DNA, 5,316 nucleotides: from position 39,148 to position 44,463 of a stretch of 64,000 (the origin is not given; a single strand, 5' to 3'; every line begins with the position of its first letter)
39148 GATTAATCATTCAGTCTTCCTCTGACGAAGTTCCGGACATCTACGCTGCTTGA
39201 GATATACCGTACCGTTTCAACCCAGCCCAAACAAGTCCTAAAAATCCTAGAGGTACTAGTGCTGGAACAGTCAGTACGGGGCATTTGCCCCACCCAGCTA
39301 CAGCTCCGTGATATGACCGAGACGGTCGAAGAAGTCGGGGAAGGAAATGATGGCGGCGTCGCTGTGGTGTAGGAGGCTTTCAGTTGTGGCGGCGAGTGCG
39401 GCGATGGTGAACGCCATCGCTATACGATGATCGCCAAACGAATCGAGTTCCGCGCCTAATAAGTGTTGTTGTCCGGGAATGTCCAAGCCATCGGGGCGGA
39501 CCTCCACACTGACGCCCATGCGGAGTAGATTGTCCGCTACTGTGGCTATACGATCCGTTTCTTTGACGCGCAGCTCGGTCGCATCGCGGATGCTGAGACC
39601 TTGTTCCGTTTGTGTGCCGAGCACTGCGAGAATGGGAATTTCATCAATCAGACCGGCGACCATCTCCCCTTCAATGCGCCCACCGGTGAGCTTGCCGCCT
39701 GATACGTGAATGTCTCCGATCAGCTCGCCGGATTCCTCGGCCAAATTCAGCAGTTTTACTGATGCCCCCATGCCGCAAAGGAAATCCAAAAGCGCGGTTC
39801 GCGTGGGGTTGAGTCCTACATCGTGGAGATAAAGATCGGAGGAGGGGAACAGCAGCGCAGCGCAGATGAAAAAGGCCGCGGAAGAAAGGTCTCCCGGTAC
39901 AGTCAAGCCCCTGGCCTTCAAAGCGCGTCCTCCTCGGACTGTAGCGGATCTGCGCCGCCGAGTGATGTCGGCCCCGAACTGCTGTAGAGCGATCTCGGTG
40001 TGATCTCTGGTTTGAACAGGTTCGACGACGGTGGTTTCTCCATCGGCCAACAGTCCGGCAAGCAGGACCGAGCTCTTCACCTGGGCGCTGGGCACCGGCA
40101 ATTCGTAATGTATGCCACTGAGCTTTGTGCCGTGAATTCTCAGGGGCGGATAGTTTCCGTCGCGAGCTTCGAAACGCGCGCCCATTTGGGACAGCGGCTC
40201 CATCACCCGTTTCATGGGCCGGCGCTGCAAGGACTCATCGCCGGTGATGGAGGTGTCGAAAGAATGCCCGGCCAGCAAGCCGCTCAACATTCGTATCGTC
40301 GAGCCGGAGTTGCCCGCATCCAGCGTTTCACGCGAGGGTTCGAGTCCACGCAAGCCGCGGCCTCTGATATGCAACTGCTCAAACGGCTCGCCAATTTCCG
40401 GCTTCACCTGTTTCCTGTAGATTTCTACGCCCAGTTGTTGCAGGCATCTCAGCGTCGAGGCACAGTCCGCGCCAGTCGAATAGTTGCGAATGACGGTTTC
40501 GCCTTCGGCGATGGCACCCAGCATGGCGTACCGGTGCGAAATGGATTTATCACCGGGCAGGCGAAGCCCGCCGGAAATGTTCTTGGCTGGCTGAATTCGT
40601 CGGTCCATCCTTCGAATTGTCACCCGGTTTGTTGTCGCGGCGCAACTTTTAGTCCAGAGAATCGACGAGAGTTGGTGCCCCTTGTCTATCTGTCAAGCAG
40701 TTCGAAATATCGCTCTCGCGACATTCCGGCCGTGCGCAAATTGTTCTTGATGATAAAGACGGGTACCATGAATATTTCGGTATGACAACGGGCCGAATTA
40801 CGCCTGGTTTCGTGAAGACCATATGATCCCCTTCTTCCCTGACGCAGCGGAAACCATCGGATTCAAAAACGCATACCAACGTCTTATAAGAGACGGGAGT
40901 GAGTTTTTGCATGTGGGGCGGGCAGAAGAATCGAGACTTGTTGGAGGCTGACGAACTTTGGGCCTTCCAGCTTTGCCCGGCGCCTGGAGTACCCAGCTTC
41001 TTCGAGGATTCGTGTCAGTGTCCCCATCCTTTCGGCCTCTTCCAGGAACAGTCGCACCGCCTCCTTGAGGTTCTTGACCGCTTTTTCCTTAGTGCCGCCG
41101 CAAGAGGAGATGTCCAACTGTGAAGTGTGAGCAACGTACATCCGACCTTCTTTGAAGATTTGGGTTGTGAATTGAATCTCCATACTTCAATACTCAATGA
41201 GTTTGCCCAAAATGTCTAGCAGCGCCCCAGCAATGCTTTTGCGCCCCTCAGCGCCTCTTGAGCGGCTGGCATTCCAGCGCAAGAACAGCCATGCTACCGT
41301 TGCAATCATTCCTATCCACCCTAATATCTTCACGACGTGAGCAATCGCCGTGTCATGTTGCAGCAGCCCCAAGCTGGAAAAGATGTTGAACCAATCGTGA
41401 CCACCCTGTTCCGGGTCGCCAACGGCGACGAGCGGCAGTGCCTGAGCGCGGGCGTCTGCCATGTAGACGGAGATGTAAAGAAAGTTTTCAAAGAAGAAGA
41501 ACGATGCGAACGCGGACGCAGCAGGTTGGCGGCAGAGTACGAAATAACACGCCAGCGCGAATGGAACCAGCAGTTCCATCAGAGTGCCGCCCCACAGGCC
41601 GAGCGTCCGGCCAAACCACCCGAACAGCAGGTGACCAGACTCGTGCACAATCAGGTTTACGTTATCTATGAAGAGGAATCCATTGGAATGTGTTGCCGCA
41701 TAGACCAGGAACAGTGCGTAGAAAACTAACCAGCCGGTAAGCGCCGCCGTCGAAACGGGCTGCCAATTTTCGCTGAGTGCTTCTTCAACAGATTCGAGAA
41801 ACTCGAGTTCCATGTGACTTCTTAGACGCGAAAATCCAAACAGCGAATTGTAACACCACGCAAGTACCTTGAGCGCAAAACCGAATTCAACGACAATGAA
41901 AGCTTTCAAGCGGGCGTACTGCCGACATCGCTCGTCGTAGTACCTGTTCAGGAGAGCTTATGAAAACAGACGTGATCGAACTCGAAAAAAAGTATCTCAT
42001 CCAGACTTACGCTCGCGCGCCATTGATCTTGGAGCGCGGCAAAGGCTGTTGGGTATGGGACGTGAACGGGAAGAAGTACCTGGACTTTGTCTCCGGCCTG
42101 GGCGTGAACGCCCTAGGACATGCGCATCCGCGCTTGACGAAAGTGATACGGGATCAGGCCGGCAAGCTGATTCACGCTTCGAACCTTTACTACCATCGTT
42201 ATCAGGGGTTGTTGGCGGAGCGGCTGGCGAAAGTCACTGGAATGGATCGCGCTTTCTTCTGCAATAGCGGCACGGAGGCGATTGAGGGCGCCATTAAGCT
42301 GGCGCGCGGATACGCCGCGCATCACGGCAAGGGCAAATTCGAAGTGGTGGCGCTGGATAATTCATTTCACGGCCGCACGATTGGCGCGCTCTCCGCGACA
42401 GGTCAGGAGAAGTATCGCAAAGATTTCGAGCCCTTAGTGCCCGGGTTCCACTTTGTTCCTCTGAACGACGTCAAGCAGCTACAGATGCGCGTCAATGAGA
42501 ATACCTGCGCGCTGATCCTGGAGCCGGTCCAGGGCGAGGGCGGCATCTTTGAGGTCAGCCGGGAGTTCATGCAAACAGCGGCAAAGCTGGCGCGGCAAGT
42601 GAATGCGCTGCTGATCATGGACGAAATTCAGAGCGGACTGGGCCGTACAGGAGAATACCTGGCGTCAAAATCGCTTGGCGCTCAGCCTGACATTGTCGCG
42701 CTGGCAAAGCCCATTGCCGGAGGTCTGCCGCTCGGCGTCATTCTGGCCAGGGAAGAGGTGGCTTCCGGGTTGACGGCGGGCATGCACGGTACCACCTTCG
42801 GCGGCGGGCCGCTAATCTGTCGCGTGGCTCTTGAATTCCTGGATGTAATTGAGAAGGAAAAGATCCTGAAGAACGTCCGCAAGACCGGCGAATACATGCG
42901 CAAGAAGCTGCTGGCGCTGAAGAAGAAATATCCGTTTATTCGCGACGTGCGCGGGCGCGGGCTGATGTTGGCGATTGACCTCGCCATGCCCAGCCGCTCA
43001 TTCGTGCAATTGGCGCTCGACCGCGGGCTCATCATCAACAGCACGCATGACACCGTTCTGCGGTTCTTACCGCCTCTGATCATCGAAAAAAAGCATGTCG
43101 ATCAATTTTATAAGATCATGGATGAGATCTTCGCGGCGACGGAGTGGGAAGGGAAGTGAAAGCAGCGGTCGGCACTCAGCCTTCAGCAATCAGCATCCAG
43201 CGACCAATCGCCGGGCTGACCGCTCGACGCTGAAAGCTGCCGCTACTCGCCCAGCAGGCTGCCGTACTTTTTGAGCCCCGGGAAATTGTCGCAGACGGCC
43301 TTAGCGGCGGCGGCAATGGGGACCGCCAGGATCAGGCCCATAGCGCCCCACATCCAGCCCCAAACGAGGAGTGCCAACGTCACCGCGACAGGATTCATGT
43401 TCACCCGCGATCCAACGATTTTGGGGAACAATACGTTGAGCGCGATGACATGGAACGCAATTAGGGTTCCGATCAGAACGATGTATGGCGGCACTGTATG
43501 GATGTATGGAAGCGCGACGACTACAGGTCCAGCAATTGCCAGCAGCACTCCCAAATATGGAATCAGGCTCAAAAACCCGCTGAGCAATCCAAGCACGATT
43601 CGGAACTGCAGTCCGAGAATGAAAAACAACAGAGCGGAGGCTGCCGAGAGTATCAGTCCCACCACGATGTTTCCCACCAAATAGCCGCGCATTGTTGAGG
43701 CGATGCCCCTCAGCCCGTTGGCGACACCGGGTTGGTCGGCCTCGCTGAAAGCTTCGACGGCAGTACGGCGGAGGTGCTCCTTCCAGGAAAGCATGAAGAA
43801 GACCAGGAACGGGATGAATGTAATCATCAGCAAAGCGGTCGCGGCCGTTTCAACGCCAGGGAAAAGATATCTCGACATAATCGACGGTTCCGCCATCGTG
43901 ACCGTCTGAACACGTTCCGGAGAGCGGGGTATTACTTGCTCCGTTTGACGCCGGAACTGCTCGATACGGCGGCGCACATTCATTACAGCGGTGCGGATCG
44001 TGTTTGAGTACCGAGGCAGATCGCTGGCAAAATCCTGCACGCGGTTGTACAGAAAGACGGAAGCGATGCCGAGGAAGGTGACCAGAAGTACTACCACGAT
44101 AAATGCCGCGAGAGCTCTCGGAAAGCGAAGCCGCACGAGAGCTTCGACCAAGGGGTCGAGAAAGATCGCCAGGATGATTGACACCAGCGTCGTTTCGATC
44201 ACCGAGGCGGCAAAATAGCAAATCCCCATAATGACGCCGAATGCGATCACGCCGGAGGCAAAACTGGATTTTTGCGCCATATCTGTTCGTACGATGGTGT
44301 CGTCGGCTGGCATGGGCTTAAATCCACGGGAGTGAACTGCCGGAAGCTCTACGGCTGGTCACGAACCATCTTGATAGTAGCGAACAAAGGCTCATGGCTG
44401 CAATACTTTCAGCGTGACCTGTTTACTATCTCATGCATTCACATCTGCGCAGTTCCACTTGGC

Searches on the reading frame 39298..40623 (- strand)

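Call 71: search_protein_families(library=pfam, proteins=[window:39298-40623:-], max_evalue=0.00001)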
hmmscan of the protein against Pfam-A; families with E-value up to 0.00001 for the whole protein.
window:39298-40623:- (441 aa): 1 family
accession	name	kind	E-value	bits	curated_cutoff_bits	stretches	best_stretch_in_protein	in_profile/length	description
PF00275.25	EPSP_synthase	-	1.1e-104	350.9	22.8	1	11-435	2-417/417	EPSP synthase (3-phosphoshikimate 1-carboxyvinyltransferase)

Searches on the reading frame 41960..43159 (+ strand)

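Call 71: search_protein_families(library=pfam, proteins=[window:41960-43159:+], max_evalue=0.00001)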
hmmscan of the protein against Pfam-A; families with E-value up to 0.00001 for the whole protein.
window:41960-43159:+ (399 aa): 1 family
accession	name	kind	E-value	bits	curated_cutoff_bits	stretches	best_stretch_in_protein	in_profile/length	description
PF00202.27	Aminotran_3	-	3.3e-123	411.8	30.5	1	20-390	9-402/403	Aminotransferase class-III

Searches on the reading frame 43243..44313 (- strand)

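Call 10: search_protein_families(library=ncbifam, proteins=[window:43243-44313:-], max_evalue=0.00001)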
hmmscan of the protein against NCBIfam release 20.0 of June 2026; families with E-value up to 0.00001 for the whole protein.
window:43243-44313:- (356 aa): 3 families
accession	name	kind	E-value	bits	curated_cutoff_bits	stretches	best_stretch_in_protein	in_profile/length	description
NF008930.0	PRK12287.1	subfamily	3.6e-28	99.2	318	1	27-354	22-338/344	AI-2E family transporter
TIGR02872.1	spore_ytvI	equivalog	9.7e-18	64.7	198.15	1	24-340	7-335/341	sporulation integral membrane protein YtvI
NF045801.1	efflux_ABUW_0982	equivalog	3.3e-13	49.4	675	1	25-336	15-335/392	chloramphenicol efflux transporter CxpE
